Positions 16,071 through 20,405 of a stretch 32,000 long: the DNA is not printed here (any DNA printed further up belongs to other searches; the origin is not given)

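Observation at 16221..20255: Giant secreted murein hydrolase with about 18 LGFP repeats, back-to-back with the galactofuranan genes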

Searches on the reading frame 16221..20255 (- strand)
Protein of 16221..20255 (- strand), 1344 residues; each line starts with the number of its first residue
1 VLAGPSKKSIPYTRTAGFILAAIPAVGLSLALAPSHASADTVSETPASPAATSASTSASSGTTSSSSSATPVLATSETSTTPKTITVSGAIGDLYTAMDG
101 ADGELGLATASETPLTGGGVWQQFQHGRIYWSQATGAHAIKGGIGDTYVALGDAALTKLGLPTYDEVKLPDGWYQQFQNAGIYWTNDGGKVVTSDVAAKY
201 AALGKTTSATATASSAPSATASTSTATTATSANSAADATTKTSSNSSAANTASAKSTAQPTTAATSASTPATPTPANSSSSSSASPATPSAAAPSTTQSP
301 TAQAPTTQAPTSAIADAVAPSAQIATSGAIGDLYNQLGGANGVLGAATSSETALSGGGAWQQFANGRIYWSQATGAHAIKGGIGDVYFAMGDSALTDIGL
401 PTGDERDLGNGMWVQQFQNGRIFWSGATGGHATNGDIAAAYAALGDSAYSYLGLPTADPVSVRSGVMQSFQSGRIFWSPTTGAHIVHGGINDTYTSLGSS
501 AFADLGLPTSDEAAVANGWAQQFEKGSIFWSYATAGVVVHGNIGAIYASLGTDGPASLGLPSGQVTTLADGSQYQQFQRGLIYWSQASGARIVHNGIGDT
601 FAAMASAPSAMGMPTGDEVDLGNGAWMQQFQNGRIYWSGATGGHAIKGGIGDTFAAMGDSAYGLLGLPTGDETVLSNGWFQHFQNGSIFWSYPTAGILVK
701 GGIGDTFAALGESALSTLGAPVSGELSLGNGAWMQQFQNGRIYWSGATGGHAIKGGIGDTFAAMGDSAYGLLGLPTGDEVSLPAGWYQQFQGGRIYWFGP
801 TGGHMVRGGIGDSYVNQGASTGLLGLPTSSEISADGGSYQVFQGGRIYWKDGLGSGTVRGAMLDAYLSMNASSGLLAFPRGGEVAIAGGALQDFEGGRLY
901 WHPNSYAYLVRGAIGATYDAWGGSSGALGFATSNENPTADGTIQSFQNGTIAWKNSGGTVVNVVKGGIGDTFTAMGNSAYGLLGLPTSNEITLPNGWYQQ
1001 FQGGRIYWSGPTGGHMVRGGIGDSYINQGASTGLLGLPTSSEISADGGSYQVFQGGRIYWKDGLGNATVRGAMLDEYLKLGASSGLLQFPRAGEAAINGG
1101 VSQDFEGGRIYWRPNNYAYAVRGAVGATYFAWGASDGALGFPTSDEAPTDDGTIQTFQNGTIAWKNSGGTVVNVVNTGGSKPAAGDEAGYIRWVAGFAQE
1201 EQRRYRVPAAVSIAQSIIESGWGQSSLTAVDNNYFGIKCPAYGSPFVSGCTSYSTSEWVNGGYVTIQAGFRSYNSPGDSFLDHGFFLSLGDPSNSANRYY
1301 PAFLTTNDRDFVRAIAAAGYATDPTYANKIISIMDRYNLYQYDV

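Call 6: search_protein_families(library=pfam, proteins=[window:16221-20255:-], max_evalue=0.01)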
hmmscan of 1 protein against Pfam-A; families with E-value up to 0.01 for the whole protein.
window:16221-20255:- (1344 aa): 2 families
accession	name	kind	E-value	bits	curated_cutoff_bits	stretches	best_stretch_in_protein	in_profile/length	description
PF08310.17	LGFP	-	7.8e-235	759.9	22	18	105-152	1-49/53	LGFP repeat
PF01832.25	Glucosaminidase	-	7.3e-33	114.3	30.2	1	1197-1339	3-123/123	Mannosyl-glycoprotein endo-beta-N-acetylglucosaminidase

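Call 7: search_protein_families(library=ncbifam, proteins=[window:16221-20255:-], max_evalue=0.01)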
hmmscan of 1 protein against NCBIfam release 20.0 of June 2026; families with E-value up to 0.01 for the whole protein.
window:16221-20255:- (1344 aa): 12 families
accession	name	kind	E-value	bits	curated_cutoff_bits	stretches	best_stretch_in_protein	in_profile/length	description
NF038016.1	sporang_Gsm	equivalog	1.8e-54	185.3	240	1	1161-1343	139-316/316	sporangiospore maturation cell wall hydrolase GsmA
TIGR02541.1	flagell_FlgJ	equivalog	5e-22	79.1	193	1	1180-1336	141-292/294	flagellar assembly peptidoglycan hydrolase FlgJ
NF009358.0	PRK12713.1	equivalog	1.6e-15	57.4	595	1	1204-1336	198-325/339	flagellar rod assembly protein/muramidase FlgJ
NF006361.0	PRK08581.1-3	equivalog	1.7e-15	56.5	839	1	1188-1344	349-502/652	amidase domain-containing protein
NF009354.0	PRK12709.1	equivalog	2e-14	53.8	456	1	1185-1336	174-321/323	flagellar rod assembly protein/muramidase FlgJ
NF004974.0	PRK06347.1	equivalog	2.8e-14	53.1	701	1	1209-1343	172-303/592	1,4-beta-N-acetylmuramoylhydrolase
NF009357.0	PRK12712.1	equivalog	1.1e-13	51.4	606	1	1189-1336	199-341/344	flagellar rod assembly protein/muramidase FlgJ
NF006360.0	PRK08581.1-2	equivalog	3.2e-13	49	605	1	1199-1343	422-563/709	amidase domain-containing protein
NF006359.0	PRK08581.1-1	equivalog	1.4e-11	43.9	798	1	1198-1343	331-472/619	amidase domain-containing protein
NF009355.0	PRK12710.1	equivalog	2.2e-11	43.5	358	1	1211-1340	154-279/291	flagellar rod assembly protein/muramidase FlgJ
NF006362.0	PRK08581.1-4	equivalog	2.4e-09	36.7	620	1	1208-1343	258-388/541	amidase domain-containing protein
NF007681.0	PRK10356.1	equivalog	0.00032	20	193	1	1207-1242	149-184/274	protein bax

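Call 11: find_encoding_contigs(protein=window:16221-20255:-, flank=10000, max_places=5)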
Protein window:16221-20255:- (1344 aa): 4 contigs read that carry it; 2 places shown.
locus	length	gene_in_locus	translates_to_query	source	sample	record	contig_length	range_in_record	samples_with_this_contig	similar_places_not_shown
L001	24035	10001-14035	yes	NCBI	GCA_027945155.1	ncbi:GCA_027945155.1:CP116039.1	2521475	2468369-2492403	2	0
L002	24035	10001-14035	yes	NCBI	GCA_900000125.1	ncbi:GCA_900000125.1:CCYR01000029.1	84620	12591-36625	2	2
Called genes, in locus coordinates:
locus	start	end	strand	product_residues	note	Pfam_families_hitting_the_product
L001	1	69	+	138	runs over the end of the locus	PF00085:Thioredoxin (weak), PF13098:Thioredoxin_2 (weak)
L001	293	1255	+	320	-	PF13641:Glyco_tranf_2_3, PF00535:Glycos_transf_2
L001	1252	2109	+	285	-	PF00535:Glycos_transf_2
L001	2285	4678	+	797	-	PF04230:PS_pyruv_trans, PF00535:Glycos_transf_2, PF13641:Glyco_tranf_2_3 (weak)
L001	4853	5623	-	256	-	PF00005:ABC_tran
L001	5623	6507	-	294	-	PF01061:ABC2_membrane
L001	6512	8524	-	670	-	PF17994:Glft2_N, PF13641:Glyco_tranf_2_3, PF19320:GlfT2_domain3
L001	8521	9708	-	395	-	PF01266:DAO (weak), PF01946:Thi4 (faint), PF13450:NAD_binding_8, PF01593:Amino_oxidase (weak), PF03275:GLF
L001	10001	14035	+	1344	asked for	PF08310:LGFP, PF01832:Glucosaminidase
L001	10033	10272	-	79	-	-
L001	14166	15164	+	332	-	PF01073:3Beta_HSD, PF01370:Epimerase, PF02719:Polysacc_synt_2, PF04321:RmlD_sub_bind, PF07993:NAD_binding_4, PF13460:NAD_binding_10 (faint), PF16363:GDP_Man_Dehyd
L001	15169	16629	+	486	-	PF00908:dTDP_sugar_isom, PF01370:Epimerase, PF04321:RmlD_sub_bind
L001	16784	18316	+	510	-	-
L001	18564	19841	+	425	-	-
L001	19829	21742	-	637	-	PF00535:Glycos_transf_2, PF10111:Glyco_tranf_2_2 (faint), PF13641:Glyco_tranf_2_3 (faint), PF00535:Glycos_transf_2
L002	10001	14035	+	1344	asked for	PF08310:LGFP, PF01832:Glucosaminidase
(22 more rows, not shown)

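Call 15: find_homologous_proteins(query=window:16221-20255:-, max_evalue=1e-10)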
Query window:16221-20255:- (1344 aa): 49 proteins with E <= 1e-10 among 8000 candidates.
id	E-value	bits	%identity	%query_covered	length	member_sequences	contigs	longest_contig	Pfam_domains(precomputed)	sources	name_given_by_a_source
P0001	0.0e+0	2711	95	93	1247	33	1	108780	PF08310.18,PF01832.26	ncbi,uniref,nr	ncbi:glucosaminidase domain-containing protein [Propionibacterium freudenreichii]|uniref:glucosamini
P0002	0.0e+0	2607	82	60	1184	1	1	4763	PF08310.18,PF01832.26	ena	-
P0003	0.0e+0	2601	82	72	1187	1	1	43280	PF08310.18,PF01832.26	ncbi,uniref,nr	ncbi:glucosaminidase domain-containing protein [Propionibacterium freudenreichii]|uniref:glucosamini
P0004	0.0e+0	2496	78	64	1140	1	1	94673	PF08310.18,PF01832.26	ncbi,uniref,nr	ncbi:glucosaminidase domain-containing protein [Propionibacterium freudenreichii]|uniref:glucosamini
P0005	0.0e+0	2469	90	72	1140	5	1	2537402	PF08310.18,PF01832.26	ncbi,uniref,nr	ncbi:glucosaminidase domain-containing protein [Propionibacterium freudenreichii]|uniref:glucosamini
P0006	0.0e+0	2457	98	72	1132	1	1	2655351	PF08310.18,PF01832.26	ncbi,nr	ncbi:Hypothetical protein PFR_JS2_66 [Propionibacterium freudenreichii]|nr:Hypothetical protein PFR_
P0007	0.0e+0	2400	67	60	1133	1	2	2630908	PF08310.18,PF01832.26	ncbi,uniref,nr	ncbi:glucosaminidase domain-containing protein [Propionibacterium freudenreichii]|uniref:Large surfa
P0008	0.0e+0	2392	67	60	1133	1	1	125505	PF08310.18,PF01832.26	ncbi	ncbi:MAG: glucosaminidase domain-containing protein [Propionibacterium freudenreichii]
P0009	0.0e+0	2392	67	60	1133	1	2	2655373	PF08310.18,PF01832.26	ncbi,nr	ncbi:Large surface protein A [Propionibacterium freudenreichii]|nr:Large surface protein A [Propioni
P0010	0.0e+0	2342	88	72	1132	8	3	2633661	PF08310.18,PF01832.26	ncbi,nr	ncbi:large surface protein A [Propionibacterium freudenreichii]|nr:large surface protein A [Propioni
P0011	0.0e+0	2315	89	72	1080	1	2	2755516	PF08310.18,PF01832.26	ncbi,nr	ncbi:Hypothetical protein PFR_JS17-2_99 [Propionibacterium freudenreichii]|nr:Hypothetical protein P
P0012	0.0e+0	2313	88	72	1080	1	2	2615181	PF08310.18,PF01832.26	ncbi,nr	ncbi:Hypothetical protein PFR_JS12-1_61 [Propionibacterium freudenreichii]|nr:Hypothetical protein P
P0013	0.0e+0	2301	88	72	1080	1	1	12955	PF08310.18,PF01832.26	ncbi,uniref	ncbi:glucosaminidase domain-containing protein [Propionibacterium freudenreichii]|uniref:glucosamini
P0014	0.0e+0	2296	87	72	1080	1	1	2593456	PF08310.18,PF01832.26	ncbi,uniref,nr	ncbi:glucosaminidase domain-containing protein [Propionibacterium freudenreichii]|uniref:glucosamini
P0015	0.0e+0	2294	100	65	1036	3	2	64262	PF08310.18,PF01832.26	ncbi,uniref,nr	ncbi:glucosaminidase domain-containing protein [Propionibacterium freudenreichii]|uniref:glucosamini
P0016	0.0e+0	2292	87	72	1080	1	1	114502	PF08310.18,PF01832.26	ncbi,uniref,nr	ncbi:glucosaminidase domain-containing protein [Propionibacterium freudenreichii]|uniref:glucosamini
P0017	0.0e+0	2291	87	72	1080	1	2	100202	PF08310.18,PF01832.26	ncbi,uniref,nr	ncbi:glucosaminidase domain-containing protein [Propionibacterium freudenreichii]|uniref:glucosamini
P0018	0.0e+0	2262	98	65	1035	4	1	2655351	PF08310.18,PF01832.26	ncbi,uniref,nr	ncbi:glucosaminidase domain-containing protein [Propionibacterium freudenreichii]|uniref:glucosamini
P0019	0.0e+0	2235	67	60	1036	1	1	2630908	PF08310.18,PF01832.26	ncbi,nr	ncbi:hypothetical protein BMR99_00275 [Propionibacterium freudenreichii]|nr:hypothetical protein BMR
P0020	0.0e+0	2128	87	65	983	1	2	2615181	PF08310.18,PF01832.26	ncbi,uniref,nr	ncbi:glucosaminidase domain-containing protein [Propionibacterium freudenreichii]|uniref:glucosamini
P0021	0.0e+0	2125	82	67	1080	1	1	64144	PF08310.18,PF01832.26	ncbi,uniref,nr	ncbi:Large surface protein A [Propionibacterium freudenreichii]|uniref:glucosaminidase domain-contai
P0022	0.0e+0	2122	79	64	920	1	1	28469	PF08310.18,PF01832.26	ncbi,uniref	ncbi:glucosaminidase domain-containing protein [Propionibacterium freudenreichii]|uniref:glucosamini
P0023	0.0e+0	1568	54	72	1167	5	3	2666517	PF08310.18,PF01832.26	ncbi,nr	ncbi:Large surface protein A [Propionibacterium freudenreichii]|nr:Large surface protein A [Propioni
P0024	4.7e-279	948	54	60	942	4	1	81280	PF08310.18,PF01832.26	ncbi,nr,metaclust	ncbi:Large surface protein A [Propionibacterium freudenreichii]|nr:Large surface protein A [Propioni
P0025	2.0e-271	922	50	60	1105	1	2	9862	PF08310.18,PF01832.26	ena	-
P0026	2.8e-270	919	56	56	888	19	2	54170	PF08310.18,PF01832.26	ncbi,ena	-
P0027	1.2e-263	897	55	47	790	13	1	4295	PF08310.18,PF01832.26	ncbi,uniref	ncbi:glucosaminidase domain-containing protein, partial [Propionibacterium freudenreichii]|uniref:gl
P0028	2.5e-101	359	35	46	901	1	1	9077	PF08310.18,PF01183.27,PF10411.15,PF19855.5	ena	-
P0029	4.1e-93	332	38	40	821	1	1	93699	PF08310.18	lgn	-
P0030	3.7e-92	329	43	35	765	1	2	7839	PF08310.18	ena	-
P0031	1.5e-90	323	39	35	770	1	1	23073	PF08310.18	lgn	-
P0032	8.8e-89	317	36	47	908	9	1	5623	PF08310.18,PF19855.5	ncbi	-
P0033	1.1e-79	287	34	64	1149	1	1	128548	PF08310.18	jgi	-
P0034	6.0e-79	285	35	31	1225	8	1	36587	PF08310.18,PF01510.31,PF01832.26,PF27503.1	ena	-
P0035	1.9e-66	243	35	47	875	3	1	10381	PF08310.18,PF00877.26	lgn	-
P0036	4.3e-57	212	37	31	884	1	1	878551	PF08310.18,PF19855.5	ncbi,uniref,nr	ncbi:Peptidase M66 [Geodermatophilus saharensis]|uniref:Peptidase M66 n=1 Tax=Geodermatophilus sahar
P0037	1.5e-49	187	34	36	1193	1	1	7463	PF08310.18,PF08486.16,PF01510.31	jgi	-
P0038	1.3e-46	178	36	27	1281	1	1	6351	PF08310.18,PF00722.29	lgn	-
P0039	4.8e-34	136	33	23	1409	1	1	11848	PF08310.18,PF24517.3,PF00353.26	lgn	-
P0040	4.1e-25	106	36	16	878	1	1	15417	PF08310.18,PF00801.27,PF17963.8,PF07995.18,PF18911.7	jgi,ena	-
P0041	1.3e-17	82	42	10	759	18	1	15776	PF13510.12,PF01476.27,PF00570.29,PF01832.26,PF23473.2,PF22310.3,PF23577.2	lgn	-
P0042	1.7e-17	81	42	10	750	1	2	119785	PF01476.27,PF00570.29,PF01832.26,PF23473.2,PF22310.3,PF23577.2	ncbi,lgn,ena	ncbi:LysM peptidoglycan-binding domain-containing protein [Lacticaseibacillus pantheris]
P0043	3.2e-16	77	41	11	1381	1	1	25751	PF01832.26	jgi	jgi:flagellum-specific peptidoglycan hydrolase FlgJ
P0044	4.1e-16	77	39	12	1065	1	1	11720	PF01832.26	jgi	jgi:lysozyme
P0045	5.3e-16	76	41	12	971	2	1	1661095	PF01832.26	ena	-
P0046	1.3e-15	75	39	12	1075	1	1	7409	PF01832.26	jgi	jgi:lysozyme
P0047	1.5e-15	75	43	12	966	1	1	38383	PF01832.26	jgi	jgi:flagellum-specific peptidoglycan hydrolase FlgJ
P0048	1.7e-15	75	39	12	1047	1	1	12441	PF01832.26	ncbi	ncbi:MAG TPA: glucosaminidase domain-containing protein [Streptosporangiaceae bacterium]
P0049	2.9e-14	70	39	12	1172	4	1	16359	PF01832.26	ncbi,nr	ncbi:MAG TPA: glucosaminidase domain-containing protein [Trebonia sp.]|nr:glucosaminidase domain-con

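Call 26: find_encoding_contigs(protein=P0023, flank=10000, max_places=2)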
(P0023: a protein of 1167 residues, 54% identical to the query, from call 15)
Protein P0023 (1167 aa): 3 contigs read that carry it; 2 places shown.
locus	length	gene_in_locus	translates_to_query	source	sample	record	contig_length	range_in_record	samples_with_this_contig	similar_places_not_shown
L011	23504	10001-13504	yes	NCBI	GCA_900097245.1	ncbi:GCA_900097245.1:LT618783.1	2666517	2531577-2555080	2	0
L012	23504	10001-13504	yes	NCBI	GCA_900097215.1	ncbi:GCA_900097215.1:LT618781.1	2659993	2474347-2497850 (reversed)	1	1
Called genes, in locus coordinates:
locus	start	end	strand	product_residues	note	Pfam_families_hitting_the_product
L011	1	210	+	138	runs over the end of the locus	PF00085:Thioredoxin (weak), PF13098:Thioredoxin_2 (weak)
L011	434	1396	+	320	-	PF13641:Glyco_tranf_2_3, PF00535:Glycos_transf_2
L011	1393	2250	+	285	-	PF00535:Glycos_transf_2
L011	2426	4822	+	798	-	PF04230:PS_pyruv_trans, PF00535:Glycos_transf_2, PF13641:Glyco_tranf_2_3 (weak)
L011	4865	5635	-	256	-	PF00005:ABC_tran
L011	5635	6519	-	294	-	PF01061:ABC2_membrane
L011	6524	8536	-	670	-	PF17994:Glft2_N, PF13641:Glyco_tranf_2_3, PF19320:GlfT2_domain3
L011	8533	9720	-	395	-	PF01266:DAO (weak), PF01946:Thi4 (faint), PF13450:NAD_binding_8, PF01593:Amino_oxidase (weak), PF03275:GLF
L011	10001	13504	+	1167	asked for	PF08310:LGFP, PF01832:Glucosaminidase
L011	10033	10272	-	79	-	-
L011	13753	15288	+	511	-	PF09913:DUF2142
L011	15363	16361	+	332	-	PF01073:3Beta_HSD, PF01370:Epimerase, PF02719:Polysacc_synt_2, PF04321:RmlD_sub_bind, PF07993:NAD_binding_4, PF16363:GDP_Man_Dehyd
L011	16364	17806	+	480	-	PF00908:dTDP_sugar_isom, PF04321:RmlD_sub_bind, PF01370:Epimerase, PF16363:GDP_Man_Dehyd (faint)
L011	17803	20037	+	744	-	-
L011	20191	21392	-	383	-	PF01527:HTH_Tnp_1, PF13384:HTH_23 (weak), PF13551:HTH_29 (faint), PF13276:HTH_21, PF00665:rve, PF13358:DDE_3 (weak), PF13683:rve_3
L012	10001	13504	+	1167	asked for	PF08310:LGFP, PF01832:Glucosaminidase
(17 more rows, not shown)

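Call 27: find_encoding_contigs(protein=P0025, flank=10000, max_places=2)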
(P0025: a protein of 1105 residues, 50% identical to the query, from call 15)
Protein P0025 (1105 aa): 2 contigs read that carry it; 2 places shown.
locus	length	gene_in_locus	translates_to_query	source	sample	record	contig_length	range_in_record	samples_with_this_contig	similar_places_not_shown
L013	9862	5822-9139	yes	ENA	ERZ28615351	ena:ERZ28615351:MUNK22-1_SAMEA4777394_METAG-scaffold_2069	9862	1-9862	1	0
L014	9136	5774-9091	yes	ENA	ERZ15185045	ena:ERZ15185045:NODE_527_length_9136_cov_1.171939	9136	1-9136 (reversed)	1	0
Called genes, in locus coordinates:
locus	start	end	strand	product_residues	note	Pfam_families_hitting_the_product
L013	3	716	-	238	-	?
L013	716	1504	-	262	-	PF00005:ABC_tran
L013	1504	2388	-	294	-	PF01061:ABC2_membrane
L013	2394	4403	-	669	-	PF17994:Glft2_N, PF13641:Glyco_tranf_2_3, PF19320:GlfT2_domain3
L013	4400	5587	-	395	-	PF01266:DAO (weak), PF01946:Thi4 (weak), PF13450:NAD_binding_8, PF03275:GLF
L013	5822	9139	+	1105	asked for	PF08310:LGFP, PF01832:Glucosaminidase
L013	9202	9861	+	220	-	?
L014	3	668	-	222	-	?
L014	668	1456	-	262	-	PF00005:ABC_tran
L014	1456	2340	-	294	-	PF01061:ABC2_membrane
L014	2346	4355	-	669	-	PF17994:Glft2_N, PF13641:Glyco_tranf_2_3, PF19320:GlfT2_domain3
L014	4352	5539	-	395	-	PF01266:DAO (weak), PF01946:Thi4 (weak), PF13450:NAD_binding_8, PF03275:GLF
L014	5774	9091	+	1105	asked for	PF08310:LGFP, PF01832:Glucosaminidase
